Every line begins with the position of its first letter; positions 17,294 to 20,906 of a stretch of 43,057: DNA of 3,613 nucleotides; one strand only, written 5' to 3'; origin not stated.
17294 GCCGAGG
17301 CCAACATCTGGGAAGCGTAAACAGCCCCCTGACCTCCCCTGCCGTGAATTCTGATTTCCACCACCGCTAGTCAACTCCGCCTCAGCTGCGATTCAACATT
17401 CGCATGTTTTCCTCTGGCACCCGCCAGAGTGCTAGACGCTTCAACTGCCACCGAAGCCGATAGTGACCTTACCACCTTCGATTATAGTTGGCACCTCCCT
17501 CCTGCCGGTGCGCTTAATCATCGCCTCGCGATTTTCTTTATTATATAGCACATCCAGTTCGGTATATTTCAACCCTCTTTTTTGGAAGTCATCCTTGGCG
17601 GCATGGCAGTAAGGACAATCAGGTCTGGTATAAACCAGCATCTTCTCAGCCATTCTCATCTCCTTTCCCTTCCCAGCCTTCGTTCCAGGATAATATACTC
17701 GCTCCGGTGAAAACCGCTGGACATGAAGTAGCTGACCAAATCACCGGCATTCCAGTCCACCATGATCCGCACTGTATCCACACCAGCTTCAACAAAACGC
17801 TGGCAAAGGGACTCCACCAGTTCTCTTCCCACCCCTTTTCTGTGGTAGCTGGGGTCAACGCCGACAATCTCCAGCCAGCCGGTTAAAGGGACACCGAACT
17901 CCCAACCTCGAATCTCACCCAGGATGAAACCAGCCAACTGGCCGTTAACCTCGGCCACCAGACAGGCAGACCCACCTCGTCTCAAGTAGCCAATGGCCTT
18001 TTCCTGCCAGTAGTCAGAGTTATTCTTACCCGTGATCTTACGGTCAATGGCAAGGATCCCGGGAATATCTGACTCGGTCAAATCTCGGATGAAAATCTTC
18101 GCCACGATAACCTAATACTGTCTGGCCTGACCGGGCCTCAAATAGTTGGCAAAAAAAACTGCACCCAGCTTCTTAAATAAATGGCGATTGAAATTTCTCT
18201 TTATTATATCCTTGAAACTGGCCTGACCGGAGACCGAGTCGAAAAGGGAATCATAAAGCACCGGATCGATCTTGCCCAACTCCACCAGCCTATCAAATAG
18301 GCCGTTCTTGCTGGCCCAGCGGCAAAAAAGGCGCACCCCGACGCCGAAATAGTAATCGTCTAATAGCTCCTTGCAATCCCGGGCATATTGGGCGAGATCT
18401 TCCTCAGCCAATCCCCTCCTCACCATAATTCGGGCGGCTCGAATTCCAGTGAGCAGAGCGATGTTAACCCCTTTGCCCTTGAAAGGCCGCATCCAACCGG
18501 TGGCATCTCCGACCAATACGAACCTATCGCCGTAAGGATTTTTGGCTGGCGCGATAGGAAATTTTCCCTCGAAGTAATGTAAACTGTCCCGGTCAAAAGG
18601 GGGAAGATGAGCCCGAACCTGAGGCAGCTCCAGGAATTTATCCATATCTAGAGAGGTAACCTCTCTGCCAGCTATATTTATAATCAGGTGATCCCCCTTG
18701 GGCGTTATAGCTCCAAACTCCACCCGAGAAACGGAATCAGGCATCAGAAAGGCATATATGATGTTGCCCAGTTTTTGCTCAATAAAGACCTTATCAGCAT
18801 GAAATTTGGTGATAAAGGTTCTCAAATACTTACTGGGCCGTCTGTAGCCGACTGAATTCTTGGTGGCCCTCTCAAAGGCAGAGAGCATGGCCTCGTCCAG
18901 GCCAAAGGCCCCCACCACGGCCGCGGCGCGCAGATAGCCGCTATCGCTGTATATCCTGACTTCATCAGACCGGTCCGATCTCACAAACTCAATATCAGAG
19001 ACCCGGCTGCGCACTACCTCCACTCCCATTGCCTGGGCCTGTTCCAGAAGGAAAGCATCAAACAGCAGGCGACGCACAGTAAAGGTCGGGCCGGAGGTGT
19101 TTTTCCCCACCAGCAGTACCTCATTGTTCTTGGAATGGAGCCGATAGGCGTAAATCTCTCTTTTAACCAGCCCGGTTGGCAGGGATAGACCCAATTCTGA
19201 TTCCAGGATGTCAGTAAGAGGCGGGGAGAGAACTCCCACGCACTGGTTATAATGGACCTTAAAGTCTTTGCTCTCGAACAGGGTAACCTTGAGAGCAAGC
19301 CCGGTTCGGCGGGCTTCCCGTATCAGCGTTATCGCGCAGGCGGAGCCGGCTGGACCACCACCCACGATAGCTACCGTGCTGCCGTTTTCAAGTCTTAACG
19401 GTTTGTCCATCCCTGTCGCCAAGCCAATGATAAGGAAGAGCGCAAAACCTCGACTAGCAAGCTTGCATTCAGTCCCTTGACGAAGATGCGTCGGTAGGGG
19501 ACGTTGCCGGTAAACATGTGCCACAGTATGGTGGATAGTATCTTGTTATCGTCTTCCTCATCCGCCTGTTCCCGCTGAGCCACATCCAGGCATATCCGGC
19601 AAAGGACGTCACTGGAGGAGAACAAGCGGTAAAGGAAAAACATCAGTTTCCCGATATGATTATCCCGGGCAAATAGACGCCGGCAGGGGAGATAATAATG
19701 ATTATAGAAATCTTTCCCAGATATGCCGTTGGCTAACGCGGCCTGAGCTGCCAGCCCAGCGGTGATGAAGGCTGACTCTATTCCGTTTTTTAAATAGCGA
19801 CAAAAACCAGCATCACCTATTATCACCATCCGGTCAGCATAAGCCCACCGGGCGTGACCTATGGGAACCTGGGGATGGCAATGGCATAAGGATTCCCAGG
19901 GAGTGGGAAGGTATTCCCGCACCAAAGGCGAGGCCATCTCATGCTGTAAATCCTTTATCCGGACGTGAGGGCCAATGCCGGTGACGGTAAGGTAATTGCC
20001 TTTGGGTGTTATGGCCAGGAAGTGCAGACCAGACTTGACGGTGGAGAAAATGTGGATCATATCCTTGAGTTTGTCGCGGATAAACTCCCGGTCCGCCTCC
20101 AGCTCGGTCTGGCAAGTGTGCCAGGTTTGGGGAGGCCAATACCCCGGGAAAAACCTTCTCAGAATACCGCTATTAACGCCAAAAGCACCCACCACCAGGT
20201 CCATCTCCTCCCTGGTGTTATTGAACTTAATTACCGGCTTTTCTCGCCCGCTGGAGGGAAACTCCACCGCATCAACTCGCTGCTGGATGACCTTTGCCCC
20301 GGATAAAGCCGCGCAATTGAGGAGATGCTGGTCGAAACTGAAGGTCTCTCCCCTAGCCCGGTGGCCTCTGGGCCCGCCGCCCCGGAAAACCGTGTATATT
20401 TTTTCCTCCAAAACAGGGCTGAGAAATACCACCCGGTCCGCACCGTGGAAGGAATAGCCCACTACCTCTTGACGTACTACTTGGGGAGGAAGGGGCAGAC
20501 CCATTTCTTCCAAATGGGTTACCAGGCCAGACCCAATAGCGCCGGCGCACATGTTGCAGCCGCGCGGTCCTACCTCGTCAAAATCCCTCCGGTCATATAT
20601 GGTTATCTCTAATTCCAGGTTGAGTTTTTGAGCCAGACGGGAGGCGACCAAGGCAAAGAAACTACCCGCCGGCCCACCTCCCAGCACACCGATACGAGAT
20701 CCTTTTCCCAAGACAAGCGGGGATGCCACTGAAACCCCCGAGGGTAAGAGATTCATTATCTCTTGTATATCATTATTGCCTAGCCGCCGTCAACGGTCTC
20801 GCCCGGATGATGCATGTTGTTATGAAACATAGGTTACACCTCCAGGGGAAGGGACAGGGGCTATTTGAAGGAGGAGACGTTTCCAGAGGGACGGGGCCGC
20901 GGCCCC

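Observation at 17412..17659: Glutaredoxin-like gene probably reads its UGA as selenocysteine (C-terminal U-x-x-stop), with a SECIS-like hairpin exactly 11 nt downstream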

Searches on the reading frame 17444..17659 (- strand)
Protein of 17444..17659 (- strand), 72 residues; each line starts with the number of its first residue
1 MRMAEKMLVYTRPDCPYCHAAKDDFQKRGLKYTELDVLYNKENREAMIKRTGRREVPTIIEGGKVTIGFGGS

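Call 3: search_protein_families(library=ncbifam, proteins=[window:17444-17659:-], max_evalue=0.01)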
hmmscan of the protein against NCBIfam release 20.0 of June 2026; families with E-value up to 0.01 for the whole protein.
seq(72 aa): 16 families
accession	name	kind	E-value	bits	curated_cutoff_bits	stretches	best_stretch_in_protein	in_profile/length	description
NF041212.1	Uxx_star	subfamily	2.9e-25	88.3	66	1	8-71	2-66/70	Uxx-star family glutaredoxin-like (seleno)protein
TIGR02196.1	GlrX_YruB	hypoth_equivalog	5.7e-19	68.4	88.55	1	8-69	3-64/74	glutaredoxin-like protein, YruB-family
NF041114.2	gluta_UXX_star_1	equivalog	2.3e-18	66.2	72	1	8-72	2-67/70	UXX-star selenoprotein family 1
NF041211.1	gluta_UXX_star_2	equivalog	2.3e-18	65.9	100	1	8-71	2-66/71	UXX-star (seleno)protein family 2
NF045501.1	HUGP_GUXX-star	exception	8e-16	58.2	325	1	3-72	163-233/236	HUGP/GUXX-star fusion selenoprotein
TIGR02181.1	GRX_bact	equivalog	2e-14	53.5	90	1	8-62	2-57/80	glutaredoxin 3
NF047338.1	gluta_UXX_star_3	exception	2e-14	53.4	97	1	8-69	2-64/70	UXX-star (seleno)protein family 3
NF007923.0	PRK10638.1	equivalog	6.1e-14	51.8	129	1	7-62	4-59/83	glutaredoxin 3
TIGR02190.1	GlrX-dom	hypoth_equivalog_domain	1.5e-09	37.7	99.3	1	2-65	5-67/79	glutaredoxin-family domain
TIGR02194.1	GlrX_NrdH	subfamily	4.5e-09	36.4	85.75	1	8-69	2-63/72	glutaredoxin-like protein NrdH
TIGR02180.1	GRX_euk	equivalog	2.2e-08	34.2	87.25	1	8-65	2-64/84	glutaredoxin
NF007657.0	PRK10329.1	equivalog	3.6e-08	33.3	131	1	7-69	3-64/81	glutaredoxin-like protein NrdH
TIGR02200.1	GlrX_actino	hypoth_equivalog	3.8e-08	33.6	89.5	1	8-59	3-55/77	mycoredoxin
TIGR00411.1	redox_disulf_1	equivalog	0.00012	22.1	92.75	1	6-67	2-65/82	MJ0307 family thioredoxin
TIGR02189.1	GlrX-like_plant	paralog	0.00014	21.8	93.8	1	3-66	6-72/99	glutaredoxin-like family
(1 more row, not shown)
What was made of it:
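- On Classical glutaredoxin (Grx3 TIGR02181; YruB-type TIGR02196): TIGR02181 scores 53.5 against 90 (call 3).
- The truncated form still scores 88.3 (call 3).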

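Call 11: find_related_loci(query=window:17444-17659:-, collection=genome_contigs, flank=3000)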
Query seq(72 aa) (72 aa) in genome_contigs; peptide patterns used: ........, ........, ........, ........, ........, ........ (x = any residue, [..] = any of these).
272 stretches matched a pattern; 35 encode a relative of the query (tblastn E <= 1e-3); 35 distinct loci.
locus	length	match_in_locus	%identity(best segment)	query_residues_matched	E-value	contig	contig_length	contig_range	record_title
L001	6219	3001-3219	41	1-72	1e-17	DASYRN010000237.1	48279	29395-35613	MAG TPA_asm: Candidatus Binatia bacterium isolate SMAG_U4512 k141_3873407, whole genome shotgun sequence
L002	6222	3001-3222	42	1-72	4e-16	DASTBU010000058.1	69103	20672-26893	MAG TPA_asm: Vicinamibacterales bacterium isolate SMAG_U774 k141_653298, whole genome shotgun sequence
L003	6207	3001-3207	42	4-72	7e-16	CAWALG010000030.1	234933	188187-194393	MAG: uncultured Acidobacteriota bacterium isolate MFD02199.bin.2.50 genome assembly, contig: contig_52980, whole genome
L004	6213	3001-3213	41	3-72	4e-15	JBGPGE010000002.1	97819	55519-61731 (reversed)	MAG: Candidatus Binatia bacterium isolate OBJ_0618_7090110_5 k141_942201_length_97819_cov_20.4382, whole genome shotgun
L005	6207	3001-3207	39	4-72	5e-15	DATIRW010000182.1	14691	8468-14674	MAG TPA_asm: Thermoanaerobaculia bacterium isolate SMAG_U15913 k141_873372, whole genome shotgun sequence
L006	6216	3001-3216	42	2-72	9e-15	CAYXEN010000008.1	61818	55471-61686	MAG TPA_asm: uncultured bacterium isolate binchicken_co172_248 genome assembly, contig: NODE_248_length_61818_cov_11.459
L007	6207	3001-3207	39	4-72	1e-14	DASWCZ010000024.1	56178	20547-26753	MAG TPA_asm: Thermoanaerobaculia bacterium isolate SMAG_U2722 k141_1151900, whole genome shotgun sequence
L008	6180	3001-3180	49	9-67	2e-14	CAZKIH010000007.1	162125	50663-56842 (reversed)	MAG TPA_asm: uncultured Ignavibacteria bacterium isolate SRP173033_co2_66 genome assembly, contig: NODE_32_length_162125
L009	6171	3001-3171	47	16-72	2e-14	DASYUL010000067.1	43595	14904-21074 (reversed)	MAG TPA_asm: Thermoanaerobaculia bacterium isolate SMAG_U4594 k141_35768, whole genome shotgun sequence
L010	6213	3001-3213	45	4-72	4e-14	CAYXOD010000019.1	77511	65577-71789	MAG TPA_asm: uncultured bacterium isolate binchicken_co40_25 genome assembly, contig: NODE_329_length_77511_cov_108.1028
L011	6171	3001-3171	46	16-72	4e-14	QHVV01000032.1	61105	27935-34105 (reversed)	MAG: Acidobacteria bacterium isolate gp7 AA6 14_1009_16_30cm_scaffold_4968_curated, whole genome shotgun sequence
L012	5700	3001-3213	39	3-72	5e-14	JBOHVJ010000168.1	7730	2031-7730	MAG: Candidatus Binatia bacterium isolate M3-S_metawrap_bin.153 k127_977934, whole genome shotgun sequence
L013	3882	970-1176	36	4-72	7e-14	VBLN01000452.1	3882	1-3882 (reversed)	MAG: Deltaproteobacteria bacterium isolate DP_36 14_1009_16_40cm_scaffold_286938, whole genome shotgun sequence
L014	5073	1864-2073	37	4-72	2e-13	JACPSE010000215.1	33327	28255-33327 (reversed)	MAG: Deltaproteobacteria bacterium isolate NC_groundwater_697_Ag_S-0.2um_55_12 S36_SO-2_scaffold_741937, whole genome sh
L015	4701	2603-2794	39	4-67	1e-13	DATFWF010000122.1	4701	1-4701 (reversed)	MAG TPA_asm: Thermoanaerobaculia bacterium isolate SMAG_U9483 k141_5846133, whole genome shotgun sequence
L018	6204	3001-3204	40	5-71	4e-13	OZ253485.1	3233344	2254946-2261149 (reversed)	MAG: Dehalococcoidia bacterium isolate 2195bedf-1493-43de-a809-7e41b9a4a3f2 genome assembly, chromosome: 1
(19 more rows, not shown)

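Call 19: find_encoding_contigs(protein=window:17444-17659:-, flank=10000, max_places=6)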
Protein seq(72 aa) (72 aa): no gene with exactly this product is on record in the collection.
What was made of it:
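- Tried and rejected: The 72-aa product from ATG 17659 was not on record (call 19).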

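Call 20: find_encoding_contigs(protein=window:17444-17653:-, flank=10000, max_places=6)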
Protein seq(70 aa) (70 aa): 2 contigs read that carry it; 2 places shown.
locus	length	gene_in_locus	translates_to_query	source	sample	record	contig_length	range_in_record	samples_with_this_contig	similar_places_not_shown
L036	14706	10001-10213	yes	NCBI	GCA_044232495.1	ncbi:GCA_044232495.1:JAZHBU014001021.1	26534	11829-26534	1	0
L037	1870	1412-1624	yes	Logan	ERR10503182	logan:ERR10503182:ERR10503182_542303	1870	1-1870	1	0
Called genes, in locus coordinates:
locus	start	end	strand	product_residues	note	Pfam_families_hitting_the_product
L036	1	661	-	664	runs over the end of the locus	PF03717:PBP_dimer, PF00905:Transpeptidase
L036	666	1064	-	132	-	PF04999:FtsL (weak), PF04977:DivIC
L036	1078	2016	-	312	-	PF01209:Ubie_methyltran (faint), PF01795:Methyltransf_5, PF13847:Methyltransf_31 (faint), PF13649:Methyltransf_25 (faint)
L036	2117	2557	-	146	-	PF02381:MraZ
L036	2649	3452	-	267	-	PF01435:Peptidase_M48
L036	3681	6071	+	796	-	PF01315:Ald_Xan_dh_C, PF02738:MoCoBD_1, PF20256:MoCoBD_2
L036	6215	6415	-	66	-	PF01527:HTH_Tnp_1, PF13384:HTH_23 (weak), PF13518:HTH_28 (faint)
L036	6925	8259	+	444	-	-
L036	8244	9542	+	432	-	PF01266:DAO (faint), PF04820:Trp_halogenase (faint), PF13454:NAD_binding_9 (faint)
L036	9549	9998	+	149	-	PF00583:Acetyltransf_1, PF13673:Acetyltransf_10, PF13508:Acetyltransf_7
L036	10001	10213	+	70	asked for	PF00462:Glutaredoxin, PF13417:GST_N_3 (weak)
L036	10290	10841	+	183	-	PF01558:POR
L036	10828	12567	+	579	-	PF14691:Fer4_20, PF00070:Pyr_redox (faint), PF01266:DAO (weak), PF01593:Amino_oxidase (faint), PF07992:Pyr_redox_2, PF12831:FAD_oxidored (faint), PF13450:NAD_binding_8, PF12838:Fer4_7 (weak)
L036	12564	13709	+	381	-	PF01855:POR_N, PF17147:PFOR_II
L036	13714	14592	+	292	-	PF02775:TPP_enzyme_C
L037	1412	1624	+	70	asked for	PF00462:Glutaredoxin, PF13417:GST_N_3 (weak)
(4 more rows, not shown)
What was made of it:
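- Tried and rejected: The 70-aa product from ATG 17653 was (call 20).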

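Call 57: search_protein_representatives(protein=window:17444-17653:-)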
Query: 70 residues. Proteins with E-value up to 0.001 (for the whole library): 1298; up to 1e-10: 17; up to 1e-30: 0. The best 150 are listed.
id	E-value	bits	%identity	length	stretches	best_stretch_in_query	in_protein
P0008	4.6e-22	93.1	34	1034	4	5-63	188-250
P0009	2.2e-18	81.5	33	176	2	3-68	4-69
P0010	1.6e-16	75.6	33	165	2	3-68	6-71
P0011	1.9e-14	69.0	51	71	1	5-69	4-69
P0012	2.1e-14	68.9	48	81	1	1-64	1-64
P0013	1.0e-13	66.7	46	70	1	5-69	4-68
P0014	1.2e-13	66.5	51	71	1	5-69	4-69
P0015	1.0e-12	63.6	46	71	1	1-69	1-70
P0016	6.9e-12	60.9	39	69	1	4-69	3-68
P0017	2.2e-11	59.3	41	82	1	3-68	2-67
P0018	2.4e-11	59.2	43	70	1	1-70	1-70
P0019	3.3e-11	58.8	46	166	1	4-68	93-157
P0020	4.3e-11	58.4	45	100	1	5-68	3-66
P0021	5.0e-11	58.2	46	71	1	3-70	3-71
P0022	6.4e-11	57.9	38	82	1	4-69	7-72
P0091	5.2e-08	48.7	42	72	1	5-69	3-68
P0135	2.5e-07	46.5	37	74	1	3-69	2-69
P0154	3.8e-07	45.9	38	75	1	5-69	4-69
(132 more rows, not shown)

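Call 59: predict_structure(alignment_id=A3)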
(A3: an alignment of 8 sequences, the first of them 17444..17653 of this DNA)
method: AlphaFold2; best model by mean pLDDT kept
length: 70 residues; sequences in the alignment: 8
mean_pLDDT: 78.9   pTM: 0.61
mean pLDDT of the five models: 78.9, 78.4, 74.6, 73.8, 73.5
residues with pLDDT >= 90: 0; 70-90: 62; 50-70: 4; < 50: 4
segments of 3 or more residues with pLDDT < 50: 68-70
pLDDT, mean of each block of 10 residues (from residue 1): 74 81 83 85 86 82 61
secondary structure, 60 per line:
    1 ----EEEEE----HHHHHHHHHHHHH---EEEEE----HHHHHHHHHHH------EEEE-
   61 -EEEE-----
elements in order: E5-9 H14-26 E30-34 H39-49 E56-59 E62-65
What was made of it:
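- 17606..17617 (-): CPYC redox motif (Cys13 to Cys16) at the N-terminus of helix 1. Helix 14-26 in the AF2 model (call 59).
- On NCBIfam NF041212 Uxx-star family glutaredoxin-like (seleno)protein: The AF2 model is beta-alpha-beta-alpha-beta-beta with CPYC at the helix 1 N-terminus (call 59).
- On Classical glutaredoxin (Grx3 TIGR02181; YruB-type TIGR02196): The protein ends in a coil right after strand 4 (call 59).
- The AF2 model of residues 1-70 has a Grx-type core, no C-terminal helix, and residues 66-70 as low-confidence coil (call 59).
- Tried and rejected: Only residues 1-70 were modelled (call 59), so the position of the tail relative to CPYC was not measured.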

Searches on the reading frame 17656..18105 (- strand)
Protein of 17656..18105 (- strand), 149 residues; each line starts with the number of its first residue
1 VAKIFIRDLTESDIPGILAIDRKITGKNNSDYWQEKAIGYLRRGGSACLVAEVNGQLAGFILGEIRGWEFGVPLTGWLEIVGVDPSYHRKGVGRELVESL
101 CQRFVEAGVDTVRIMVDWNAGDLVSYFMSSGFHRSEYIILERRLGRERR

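Call 10: search_protein_families(library=pfam, proteins=[window:17656-18105:-], max_evalue=0.00001)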
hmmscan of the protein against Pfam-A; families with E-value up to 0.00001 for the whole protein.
window:17656-18105:- (149 aa): 3 families
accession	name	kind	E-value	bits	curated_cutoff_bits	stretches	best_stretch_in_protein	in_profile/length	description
PF00583.31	Acetyltransf_1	-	3.3e-13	50.4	20.7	1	25-114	12-98/116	Acetyltransferase (GNAT) family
PF13673.13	Acetyltransf_10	-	1.4e-09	38.5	23.6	1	40-135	25-110/128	Acetyltransferase (GNAT) domain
PF13508.13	Acetyltransf_7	-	3.3e-09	37.4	27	1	46-112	3-65/84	Acetyltransferase (GNAT) domain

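Call 46: search_protein_families(library=ncbifam, proteins=[window:17656-18105:-], max_evalue=0.000001)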
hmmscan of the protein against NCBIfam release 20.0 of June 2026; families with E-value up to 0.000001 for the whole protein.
window:17656-18105:- (149 aa): 1 family
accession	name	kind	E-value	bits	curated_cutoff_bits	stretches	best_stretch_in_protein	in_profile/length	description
NF002959.0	PRK03624.1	equivalog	1.2e-11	44.5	124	1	6-147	9-144/147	GNAT family acetyltransferase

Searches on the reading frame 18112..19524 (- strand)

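Call 10: search_protein_families(library=pfam, proteins=[window:18112-19524:-], max_evalue=0.00001)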
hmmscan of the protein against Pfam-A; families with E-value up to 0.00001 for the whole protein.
window:18112-19524:- (470 aa): 3 families
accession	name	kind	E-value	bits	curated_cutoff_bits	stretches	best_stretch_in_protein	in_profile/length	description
PF04820.20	Trp_halogenase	-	5.3e-07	29.3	21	0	51-90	2-39/458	Tryptophan halogenase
PF01266.30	DAO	-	2e-06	28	27.9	0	51-87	2-33/353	FAD dependent oxidoreductase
PF13454.12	NAD_binding_9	-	9.8e-06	26.1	21.8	0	52-88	1-35/155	FAD-NAD(P)-binding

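Call 46: search_protein_families(library=ncbifam, proteins=[window:18112-19524:-], max_evalue=0.000001)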
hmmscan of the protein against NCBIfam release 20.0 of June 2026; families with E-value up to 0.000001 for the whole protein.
window:18112-19524:- (470 aa): 8 families
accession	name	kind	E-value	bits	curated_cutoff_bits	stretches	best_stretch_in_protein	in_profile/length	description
TIGR02032.1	GG-red-SF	subfamily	8.9e-24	84.7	158.8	1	51-366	3-296/297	geranylgeranyl reductase family protein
TIGR02023.1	BchP-ChlP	subfamily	8.2e-19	67.9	343.3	1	50-396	2-329/388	geranylgeranyl diphosphate reductase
NF049967.1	QhpG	equivalog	2e-13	50.1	240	1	51-208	1-139/423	flavin-dependent monooxygenase QhpG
NF038171.1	maturase_LodB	equivalog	2.4e-09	36.8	400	0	51-173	2-121/361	lysine-epsilon-oxidase maturase LodB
TIGR01988.1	Ubi-OHases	subfamily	3.8e-09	35.9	224.65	0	51-91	2-37/387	ubiquinone biosynthesis hydroxylase, UbiH/UbiF/VisC/COQ6 family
TIGR02028.1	ChlP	equivalog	1.5e-08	33.8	505.3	0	51-182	3-122/398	geranylgeranyl reductase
NF038174.1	maturase_GoxB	equivalog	7e-08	31.9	400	0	50-211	2-155/358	glycine oxidase maturase GoxB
NF041080.1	DGGGPL_reductase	equivalog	5.1e-07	28.9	580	0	51-368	4-312/447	digeranylgeranylglycerophospholipid reductase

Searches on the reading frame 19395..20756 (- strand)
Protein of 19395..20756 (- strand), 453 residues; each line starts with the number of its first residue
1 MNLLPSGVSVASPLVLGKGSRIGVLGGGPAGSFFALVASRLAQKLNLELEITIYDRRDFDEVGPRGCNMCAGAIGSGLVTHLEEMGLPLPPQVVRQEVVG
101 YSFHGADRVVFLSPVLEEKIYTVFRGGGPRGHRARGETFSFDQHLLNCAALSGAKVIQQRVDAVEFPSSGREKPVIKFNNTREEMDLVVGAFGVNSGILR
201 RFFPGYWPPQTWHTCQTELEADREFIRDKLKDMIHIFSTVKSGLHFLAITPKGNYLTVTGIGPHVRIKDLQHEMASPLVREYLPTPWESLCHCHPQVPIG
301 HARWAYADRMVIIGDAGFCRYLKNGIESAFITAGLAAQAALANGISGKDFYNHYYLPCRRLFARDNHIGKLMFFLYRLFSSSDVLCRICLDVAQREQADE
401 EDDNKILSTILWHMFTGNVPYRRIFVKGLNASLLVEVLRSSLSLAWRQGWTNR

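Call 10: search_protein_families(library=pfam, proteins=[window:19395-20756:-], max_evalue=0.00001)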
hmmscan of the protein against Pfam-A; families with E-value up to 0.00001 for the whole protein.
window:19395-20756:- (453 aa): 0 families

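Call 15: search_protein_families(library=pfam, proteins=[window:19395-20756:-], max_evalue=0.001)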
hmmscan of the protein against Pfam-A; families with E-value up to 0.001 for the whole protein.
window:19395-20756:- (453 aa): 0 families

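Call 46: search_protein_families(library=ncbifam, proteins=[window:19395-20756:-], max_evalue=0.000001)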
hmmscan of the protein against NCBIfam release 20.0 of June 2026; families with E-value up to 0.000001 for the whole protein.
window:19395-20756:- (453 aa): 1 family
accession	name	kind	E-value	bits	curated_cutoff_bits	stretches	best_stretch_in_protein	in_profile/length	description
TIGR02032.1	GG-red-SF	subfamily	1.7e-11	44.3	158.8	1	24-339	5-296/297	geranylgeranyl reductase family protein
